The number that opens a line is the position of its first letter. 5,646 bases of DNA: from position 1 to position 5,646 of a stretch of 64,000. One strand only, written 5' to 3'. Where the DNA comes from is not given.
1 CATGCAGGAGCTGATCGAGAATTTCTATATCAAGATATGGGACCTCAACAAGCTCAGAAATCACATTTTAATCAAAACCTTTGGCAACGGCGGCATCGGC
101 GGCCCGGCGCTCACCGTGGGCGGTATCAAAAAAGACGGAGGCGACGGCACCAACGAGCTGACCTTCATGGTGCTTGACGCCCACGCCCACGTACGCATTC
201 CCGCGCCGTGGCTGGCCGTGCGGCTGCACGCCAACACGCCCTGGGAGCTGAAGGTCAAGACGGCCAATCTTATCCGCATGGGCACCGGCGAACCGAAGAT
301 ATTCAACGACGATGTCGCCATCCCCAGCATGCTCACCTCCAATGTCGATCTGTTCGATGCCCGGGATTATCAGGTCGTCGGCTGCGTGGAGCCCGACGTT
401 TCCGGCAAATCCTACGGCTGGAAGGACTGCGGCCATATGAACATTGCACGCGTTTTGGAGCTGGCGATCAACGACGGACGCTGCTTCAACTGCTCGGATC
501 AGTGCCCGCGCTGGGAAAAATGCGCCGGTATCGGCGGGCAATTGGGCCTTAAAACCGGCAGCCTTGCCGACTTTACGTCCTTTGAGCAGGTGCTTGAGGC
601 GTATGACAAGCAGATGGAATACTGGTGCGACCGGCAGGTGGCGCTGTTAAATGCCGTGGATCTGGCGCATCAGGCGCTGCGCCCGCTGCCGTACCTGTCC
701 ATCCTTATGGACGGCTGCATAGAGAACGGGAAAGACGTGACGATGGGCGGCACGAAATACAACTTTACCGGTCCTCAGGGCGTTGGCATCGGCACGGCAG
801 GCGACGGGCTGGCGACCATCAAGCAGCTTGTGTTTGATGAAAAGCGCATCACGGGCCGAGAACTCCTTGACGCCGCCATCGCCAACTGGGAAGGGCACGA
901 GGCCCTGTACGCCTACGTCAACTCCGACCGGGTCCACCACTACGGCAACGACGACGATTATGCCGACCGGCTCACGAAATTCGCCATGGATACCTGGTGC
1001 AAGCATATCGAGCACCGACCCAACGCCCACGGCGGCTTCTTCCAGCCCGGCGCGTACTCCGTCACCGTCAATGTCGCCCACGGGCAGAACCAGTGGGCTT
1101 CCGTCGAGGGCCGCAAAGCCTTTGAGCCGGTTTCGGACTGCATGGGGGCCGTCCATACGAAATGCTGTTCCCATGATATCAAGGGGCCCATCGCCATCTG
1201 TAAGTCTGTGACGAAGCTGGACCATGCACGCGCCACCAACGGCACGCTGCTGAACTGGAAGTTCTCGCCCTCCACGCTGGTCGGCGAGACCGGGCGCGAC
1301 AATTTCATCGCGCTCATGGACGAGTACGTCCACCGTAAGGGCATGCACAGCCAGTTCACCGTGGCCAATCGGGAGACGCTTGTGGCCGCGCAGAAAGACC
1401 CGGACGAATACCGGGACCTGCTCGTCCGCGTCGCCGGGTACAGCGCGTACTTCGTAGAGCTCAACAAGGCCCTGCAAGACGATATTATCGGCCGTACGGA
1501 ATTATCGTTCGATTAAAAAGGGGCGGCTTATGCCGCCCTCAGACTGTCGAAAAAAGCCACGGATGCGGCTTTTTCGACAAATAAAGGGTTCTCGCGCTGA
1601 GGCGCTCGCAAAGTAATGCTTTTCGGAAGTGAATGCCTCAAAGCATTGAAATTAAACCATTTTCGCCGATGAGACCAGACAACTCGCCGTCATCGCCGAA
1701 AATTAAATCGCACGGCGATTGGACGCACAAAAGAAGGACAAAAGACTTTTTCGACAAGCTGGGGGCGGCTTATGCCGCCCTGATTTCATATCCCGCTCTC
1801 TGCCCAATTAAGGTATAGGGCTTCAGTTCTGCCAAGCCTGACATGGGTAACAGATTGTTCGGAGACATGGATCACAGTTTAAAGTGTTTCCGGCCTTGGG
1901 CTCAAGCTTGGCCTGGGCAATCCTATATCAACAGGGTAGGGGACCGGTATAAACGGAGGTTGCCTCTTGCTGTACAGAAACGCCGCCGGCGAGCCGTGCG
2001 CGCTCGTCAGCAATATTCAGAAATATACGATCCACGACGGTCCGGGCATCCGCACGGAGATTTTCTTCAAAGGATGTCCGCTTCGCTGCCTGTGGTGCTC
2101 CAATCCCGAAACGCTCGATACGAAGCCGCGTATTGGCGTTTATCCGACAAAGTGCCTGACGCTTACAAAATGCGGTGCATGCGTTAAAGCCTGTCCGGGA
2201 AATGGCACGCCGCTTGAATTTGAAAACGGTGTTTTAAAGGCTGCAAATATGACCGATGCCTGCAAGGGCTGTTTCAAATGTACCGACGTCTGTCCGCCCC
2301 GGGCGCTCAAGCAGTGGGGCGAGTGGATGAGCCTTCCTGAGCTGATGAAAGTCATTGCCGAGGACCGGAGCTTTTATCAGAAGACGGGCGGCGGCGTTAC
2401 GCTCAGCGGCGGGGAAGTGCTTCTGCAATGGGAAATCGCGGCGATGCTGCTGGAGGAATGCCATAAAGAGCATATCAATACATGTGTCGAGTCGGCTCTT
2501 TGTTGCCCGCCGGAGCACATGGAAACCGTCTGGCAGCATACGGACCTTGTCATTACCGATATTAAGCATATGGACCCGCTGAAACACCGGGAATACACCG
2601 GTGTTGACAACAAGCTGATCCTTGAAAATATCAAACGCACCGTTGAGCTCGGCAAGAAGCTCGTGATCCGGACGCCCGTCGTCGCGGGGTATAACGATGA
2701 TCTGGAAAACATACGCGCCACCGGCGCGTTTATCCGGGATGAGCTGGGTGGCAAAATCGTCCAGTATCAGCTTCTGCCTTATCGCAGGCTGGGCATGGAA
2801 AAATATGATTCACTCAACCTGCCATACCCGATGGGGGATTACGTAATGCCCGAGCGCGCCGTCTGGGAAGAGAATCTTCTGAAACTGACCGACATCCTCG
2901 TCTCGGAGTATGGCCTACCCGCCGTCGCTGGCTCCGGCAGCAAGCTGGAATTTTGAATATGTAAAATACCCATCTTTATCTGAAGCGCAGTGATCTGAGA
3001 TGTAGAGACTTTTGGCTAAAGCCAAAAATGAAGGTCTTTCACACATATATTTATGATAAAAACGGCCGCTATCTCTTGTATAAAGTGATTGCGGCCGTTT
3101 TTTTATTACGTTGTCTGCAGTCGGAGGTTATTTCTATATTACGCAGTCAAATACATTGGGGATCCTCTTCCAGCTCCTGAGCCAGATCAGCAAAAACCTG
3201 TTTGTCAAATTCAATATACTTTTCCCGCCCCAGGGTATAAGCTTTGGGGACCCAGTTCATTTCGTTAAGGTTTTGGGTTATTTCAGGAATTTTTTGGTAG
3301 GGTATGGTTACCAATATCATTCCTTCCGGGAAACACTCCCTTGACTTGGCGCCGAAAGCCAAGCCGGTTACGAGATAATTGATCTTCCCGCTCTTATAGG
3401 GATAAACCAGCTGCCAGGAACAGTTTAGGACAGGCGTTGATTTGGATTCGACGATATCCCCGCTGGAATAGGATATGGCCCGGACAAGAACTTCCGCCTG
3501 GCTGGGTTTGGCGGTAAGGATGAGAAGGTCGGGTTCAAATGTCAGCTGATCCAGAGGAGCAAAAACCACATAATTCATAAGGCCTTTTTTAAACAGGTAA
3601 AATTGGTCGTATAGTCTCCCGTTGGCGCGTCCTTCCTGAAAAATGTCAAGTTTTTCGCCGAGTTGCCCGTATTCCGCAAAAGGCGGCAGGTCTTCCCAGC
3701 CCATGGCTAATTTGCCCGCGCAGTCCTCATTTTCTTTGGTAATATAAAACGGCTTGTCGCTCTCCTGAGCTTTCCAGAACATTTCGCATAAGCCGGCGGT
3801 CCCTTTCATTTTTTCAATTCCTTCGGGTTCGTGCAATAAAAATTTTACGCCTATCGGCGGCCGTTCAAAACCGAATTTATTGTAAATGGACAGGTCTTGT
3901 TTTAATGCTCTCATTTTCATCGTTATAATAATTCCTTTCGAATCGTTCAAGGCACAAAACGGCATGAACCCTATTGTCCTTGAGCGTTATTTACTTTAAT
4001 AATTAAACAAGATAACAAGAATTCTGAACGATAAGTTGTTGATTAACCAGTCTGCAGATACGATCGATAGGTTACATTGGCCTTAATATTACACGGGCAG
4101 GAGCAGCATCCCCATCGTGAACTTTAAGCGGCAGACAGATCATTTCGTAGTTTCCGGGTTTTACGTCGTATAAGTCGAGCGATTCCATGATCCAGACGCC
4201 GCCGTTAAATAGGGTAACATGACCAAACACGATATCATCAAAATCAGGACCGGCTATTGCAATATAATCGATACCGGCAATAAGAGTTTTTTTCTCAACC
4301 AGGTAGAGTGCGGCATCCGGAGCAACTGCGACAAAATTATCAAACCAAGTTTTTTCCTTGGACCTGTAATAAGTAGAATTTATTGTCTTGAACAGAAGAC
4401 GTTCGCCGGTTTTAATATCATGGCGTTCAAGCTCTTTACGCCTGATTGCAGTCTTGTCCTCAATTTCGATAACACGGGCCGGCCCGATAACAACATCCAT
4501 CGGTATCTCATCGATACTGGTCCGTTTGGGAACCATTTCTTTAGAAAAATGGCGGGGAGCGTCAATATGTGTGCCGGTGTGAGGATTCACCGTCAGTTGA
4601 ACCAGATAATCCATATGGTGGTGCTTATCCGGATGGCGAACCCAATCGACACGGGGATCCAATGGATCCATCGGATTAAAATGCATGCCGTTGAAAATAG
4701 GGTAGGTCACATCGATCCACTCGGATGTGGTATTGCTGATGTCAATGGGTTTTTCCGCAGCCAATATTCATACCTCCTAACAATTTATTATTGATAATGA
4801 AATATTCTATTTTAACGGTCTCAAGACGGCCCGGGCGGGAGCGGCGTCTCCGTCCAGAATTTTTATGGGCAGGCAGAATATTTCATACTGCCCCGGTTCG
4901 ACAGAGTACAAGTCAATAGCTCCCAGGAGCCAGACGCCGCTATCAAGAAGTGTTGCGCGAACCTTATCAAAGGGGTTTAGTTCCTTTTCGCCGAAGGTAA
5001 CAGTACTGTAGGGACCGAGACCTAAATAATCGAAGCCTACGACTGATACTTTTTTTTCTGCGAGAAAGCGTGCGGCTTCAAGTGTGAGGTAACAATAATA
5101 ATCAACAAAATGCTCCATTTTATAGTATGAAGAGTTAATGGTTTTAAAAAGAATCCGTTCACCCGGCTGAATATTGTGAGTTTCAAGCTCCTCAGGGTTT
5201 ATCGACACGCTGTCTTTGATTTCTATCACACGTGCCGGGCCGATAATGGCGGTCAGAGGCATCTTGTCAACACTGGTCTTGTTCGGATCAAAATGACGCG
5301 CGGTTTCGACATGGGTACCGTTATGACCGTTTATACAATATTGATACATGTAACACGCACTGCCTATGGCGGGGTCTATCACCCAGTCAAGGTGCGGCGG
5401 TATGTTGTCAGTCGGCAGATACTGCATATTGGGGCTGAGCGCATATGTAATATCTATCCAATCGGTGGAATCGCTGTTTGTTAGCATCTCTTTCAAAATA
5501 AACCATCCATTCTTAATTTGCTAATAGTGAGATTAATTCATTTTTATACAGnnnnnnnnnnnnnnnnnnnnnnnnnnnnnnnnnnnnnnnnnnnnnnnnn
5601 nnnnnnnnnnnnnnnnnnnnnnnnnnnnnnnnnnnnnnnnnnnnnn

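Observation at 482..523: Glycyl radical enzyme with a CX2CX3CX5C insertion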

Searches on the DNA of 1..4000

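Call 70: search_rna_families(source=window, start=1, end=4000, threshold=evalue, max_evalue=0.1)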
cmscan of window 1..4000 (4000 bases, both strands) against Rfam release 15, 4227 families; matches with E-value up to 0.1: 0.
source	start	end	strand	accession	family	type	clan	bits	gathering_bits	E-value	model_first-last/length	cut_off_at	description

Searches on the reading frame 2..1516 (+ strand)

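Call 4: search_protein_families(library=pfam, proteins=[window:2-1516:+])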
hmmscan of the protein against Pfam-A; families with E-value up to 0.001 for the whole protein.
window:2-1516:+ (504 aa): 2 families
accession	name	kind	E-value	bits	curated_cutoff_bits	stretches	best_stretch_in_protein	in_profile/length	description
PF02901.20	PFL-like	-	5e-107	359.6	24.3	1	2-361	305-647/647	Pyruvate formate lyase-like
PF01228.26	Gly_radical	-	6.2e-29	101.1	22.2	1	391-485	11-106/106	Glycine radical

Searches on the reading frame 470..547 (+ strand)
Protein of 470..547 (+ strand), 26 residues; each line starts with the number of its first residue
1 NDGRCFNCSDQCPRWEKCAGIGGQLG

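Call 71: search_protein_families(library=pfam, proteins=[window:470-547:+], max_evalue=10)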
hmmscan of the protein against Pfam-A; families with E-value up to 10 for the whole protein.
seq(26 aa): 0 families

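Call 72: search_solved_structures(query=window:470-547:+, max_evalue=10, show_alignments=3)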
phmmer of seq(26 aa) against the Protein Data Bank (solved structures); distinct sequences matched with E-value up to 10: 5.
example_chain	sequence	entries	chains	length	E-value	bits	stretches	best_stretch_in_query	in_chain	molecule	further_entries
2v2u_A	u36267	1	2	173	1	12.9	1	2-16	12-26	GAMMA CRYSTALLIN C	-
1fvl_A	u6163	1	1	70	1.8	12.2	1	2-16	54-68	FLAVORIDIN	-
6qdw_z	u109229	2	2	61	3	11.5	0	2-16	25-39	Gamma-crystallin B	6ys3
8rvv_C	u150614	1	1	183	7.4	10.4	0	4-18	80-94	H(2):CoB-CoM heterodisulfide,ferredoxin reductase subunit C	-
8rvu_c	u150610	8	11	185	7.7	10.3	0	4-18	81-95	H(2):CoB-CoM heterodisulfide,ferredoxin reductase subunit C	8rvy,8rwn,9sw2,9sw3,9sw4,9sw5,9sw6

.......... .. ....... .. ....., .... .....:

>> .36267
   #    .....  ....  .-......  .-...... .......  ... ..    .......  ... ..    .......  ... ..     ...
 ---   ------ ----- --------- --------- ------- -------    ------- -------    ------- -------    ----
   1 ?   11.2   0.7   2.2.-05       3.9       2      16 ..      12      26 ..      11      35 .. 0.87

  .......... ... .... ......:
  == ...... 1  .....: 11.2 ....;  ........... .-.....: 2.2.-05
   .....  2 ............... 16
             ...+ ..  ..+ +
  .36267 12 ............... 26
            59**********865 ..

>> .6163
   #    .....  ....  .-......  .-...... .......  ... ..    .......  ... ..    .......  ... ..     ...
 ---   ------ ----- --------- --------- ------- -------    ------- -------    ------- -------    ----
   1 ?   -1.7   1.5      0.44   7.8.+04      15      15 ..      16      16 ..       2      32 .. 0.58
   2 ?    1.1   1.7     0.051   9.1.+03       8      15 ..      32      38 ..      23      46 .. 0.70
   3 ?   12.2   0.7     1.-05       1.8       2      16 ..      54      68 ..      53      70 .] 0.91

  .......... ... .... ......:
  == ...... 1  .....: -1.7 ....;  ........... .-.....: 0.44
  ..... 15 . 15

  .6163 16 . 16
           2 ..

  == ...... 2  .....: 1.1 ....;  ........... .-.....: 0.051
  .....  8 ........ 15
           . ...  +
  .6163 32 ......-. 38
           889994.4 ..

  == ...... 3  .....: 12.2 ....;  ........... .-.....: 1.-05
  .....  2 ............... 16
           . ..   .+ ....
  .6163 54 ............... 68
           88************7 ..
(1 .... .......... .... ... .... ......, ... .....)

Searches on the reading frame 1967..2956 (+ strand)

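Call 4: search_protein_families(library=pfam, proteins=[window:1967-2956:+])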
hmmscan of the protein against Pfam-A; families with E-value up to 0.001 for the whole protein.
window:1967-2956:+ (329 aa): 9 families
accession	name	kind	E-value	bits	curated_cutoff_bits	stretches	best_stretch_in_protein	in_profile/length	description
PF04055.27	Radical_SAM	-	4.6e-13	50.1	29.5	1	109-248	14-161/166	Radical SAM superfamily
PF13353.11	Fer4_12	-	3.9e-10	40.6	22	1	24-171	2-83/137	4Fe-4S single cluster domain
PF12837.12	Fer4_6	-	7e-07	29.3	25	1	94-113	4-23/24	4Fe-4S binding domain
PF13237.11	Fer4_10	-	1.5e-06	28.5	25.5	1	60-110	6-53/53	4Fe-4S dicluster domain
PF14697.11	Fer4_21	-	3.4e-05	24.3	35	1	68-110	10-52/59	4Fe-4S dicluster domain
PF12838.12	Fer4_7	-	7.3e-05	23.6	27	1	67-112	3-51/52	4Fe-4S dicluster domain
PF13484.11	Fer4_16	-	0.00013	23.1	30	0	99-134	2-38/66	4Fe-4S double cluster binding domain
PF00037.32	Fer4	-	0.00024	21.2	21.1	0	67-79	9-21/24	4Fe-4S binding domain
PF13187.11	Fer4_9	-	0.00037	20.9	27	1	67-112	3-50/52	4Fe-4S dicluster domain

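Call 9: search_protein_families(library=ncbifam, proteins=[window:1967-2956:+])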
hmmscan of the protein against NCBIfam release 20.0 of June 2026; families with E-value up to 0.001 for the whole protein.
window:1967-2956:+ (329 aa): 21 families
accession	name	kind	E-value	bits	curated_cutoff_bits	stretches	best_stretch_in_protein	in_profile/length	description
NF048008.1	SfplDhtActHpfHKleb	equivalog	7.3e-109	363.8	500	1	14-312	2-297/308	(2S)-3-sulfopropanediol dehydratase activating enzyme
TIGR02494.1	PFLE_PFLC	subfamily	2.6e-96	322.3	174.35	1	14-297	1-279/293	glycyl-radical enzyme activating protein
NF048010.1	SfplDhtActHpsHDes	equivalog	2.6e-88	295.7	430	1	13-296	7-287/298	(2S)-3-sulfopropanediol dehydratase activating enzyme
NF043069.1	T4HPD_activ_SAM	equivalog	1.5e-84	283.9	425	1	13-299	3-280/299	trans-4-hydroxy-L-proline dehydratase activase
TIGR04395.1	cutC_activ_rSAM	equivalog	1.4e-82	277.4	360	1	12-294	5-284/309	choline TMA-lyase-activating enzyme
NF033719.1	ind_deCO2_activ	equivalog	7.4e-82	275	425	1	13-300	2-286/302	indoleacetate decarboxylase activase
NF033717.2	HPDL_rSAM_activ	equivalog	5.2e-73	246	420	1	12-313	4-298/311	4-hydroxyphenylacetate decarboxylase activase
TIGR04003.1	rSAM_BssD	equivalog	3.4e-55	187.4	496.45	1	13-284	2-271/314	[benzylsuccinate synthase]-activating enzyme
NF007483.0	PRK10076.1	equivalog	9.1e-53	179.3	326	2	98-298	75-272/292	[formate-C-acetyltransferase]-activating enzyme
TIGR02493.1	PFLA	equivalog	2.4e-51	174.4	231.75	2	115-300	39-225/235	pyruvate formate-lyase-activating protein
NF008356.0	PRK11145.1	equivalog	9.1e-43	146.3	375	2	116-301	46-231/246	pyruvate formate lyase 1-activating protein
TIGR04041.1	activase_YjjW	hypoth_equivalog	1.4e-42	146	250.2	1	12-279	2-245/276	YjjW family glycine radical enzyme activase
TIGR02495.1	NrdG2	equivalog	4.7e-15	55.4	131.15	2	101-252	25-176/193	anaerobic ribonucleoside-triphosphate reductase activating protein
TIGR02491.1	NrdG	equivalog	1.9e-08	34.4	126.1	1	14-53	2-41/154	anaerobic ribonucleoside-triphosphate reductase activating protein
TIGR02179.1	PorD_KorD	subfamily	0.00017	21.7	60.05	1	67-116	28-74/78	2-oxoacid:acceptor oxidoreductase, delta subunit, pyruvate/2-ketoisovalerate family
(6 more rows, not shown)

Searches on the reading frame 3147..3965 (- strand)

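Call 4: search_protein_families(library=pfam, proteins=[window:3147-3965:-])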
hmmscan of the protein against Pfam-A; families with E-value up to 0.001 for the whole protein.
window:3147-3965:- (272 aa): 1 family
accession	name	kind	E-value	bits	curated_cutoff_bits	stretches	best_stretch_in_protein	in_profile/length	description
PF02596.20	DUF169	-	6.3e-31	108.3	27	1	27-232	2-209/209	Uncharacterised ArCR, COG2043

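Call 9: search_protein_families(library=ncbifam, proteins=[window:3147-3965:-])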
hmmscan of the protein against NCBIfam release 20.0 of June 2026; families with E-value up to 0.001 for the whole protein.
window:3147-3965:- (272 aa): 0 families

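Call 77: search_protein_families(library=ncbifam, proteins=[window:3147-3965:-], max_evalue=1e-10)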
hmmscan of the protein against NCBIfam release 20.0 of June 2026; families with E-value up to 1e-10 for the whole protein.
window:3147-3965:- (272 aa): 0 families

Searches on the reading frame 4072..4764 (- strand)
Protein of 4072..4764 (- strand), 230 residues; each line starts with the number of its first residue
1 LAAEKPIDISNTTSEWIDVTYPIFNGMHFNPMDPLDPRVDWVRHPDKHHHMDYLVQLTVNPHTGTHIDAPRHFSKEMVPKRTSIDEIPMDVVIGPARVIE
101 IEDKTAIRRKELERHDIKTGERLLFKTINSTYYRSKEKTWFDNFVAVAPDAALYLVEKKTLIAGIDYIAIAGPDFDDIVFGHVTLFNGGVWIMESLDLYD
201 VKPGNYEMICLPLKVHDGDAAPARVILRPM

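Call 4: search_protein_families(library=pfam, proteins=[window:4072-4764:-])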
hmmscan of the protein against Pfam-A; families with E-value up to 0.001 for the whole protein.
window:4072-4764:- (230 aa): 1 family
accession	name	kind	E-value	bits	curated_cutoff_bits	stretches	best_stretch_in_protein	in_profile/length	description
PF04199.19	Cyclase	-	3.2e-20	73.2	23.1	1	17-170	1-140/142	Putative cyclase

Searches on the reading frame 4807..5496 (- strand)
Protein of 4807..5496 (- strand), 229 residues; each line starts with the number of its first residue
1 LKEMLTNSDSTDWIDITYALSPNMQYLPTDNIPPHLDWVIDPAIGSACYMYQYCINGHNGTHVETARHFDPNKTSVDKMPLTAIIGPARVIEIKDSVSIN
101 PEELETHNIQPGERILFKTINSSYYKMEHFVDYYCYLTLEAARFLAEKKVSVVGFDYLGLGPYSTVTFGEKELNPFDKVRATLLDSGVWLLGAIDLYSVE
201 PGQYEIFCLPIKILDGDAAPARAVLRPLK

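Call 4: search_protein_families(library=pfam, proteins=[window:4807-5496:-])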
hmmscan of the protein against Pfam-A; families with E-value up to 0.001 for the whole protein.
window:4807-5496:- (229 aa): 1 family
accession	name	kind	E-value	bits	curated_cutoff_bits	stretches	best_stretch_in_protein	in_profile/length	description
PF04199.19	Cyclase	-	1.4e-22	80.9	23.1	1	14-160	1-140/142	Putative cyclase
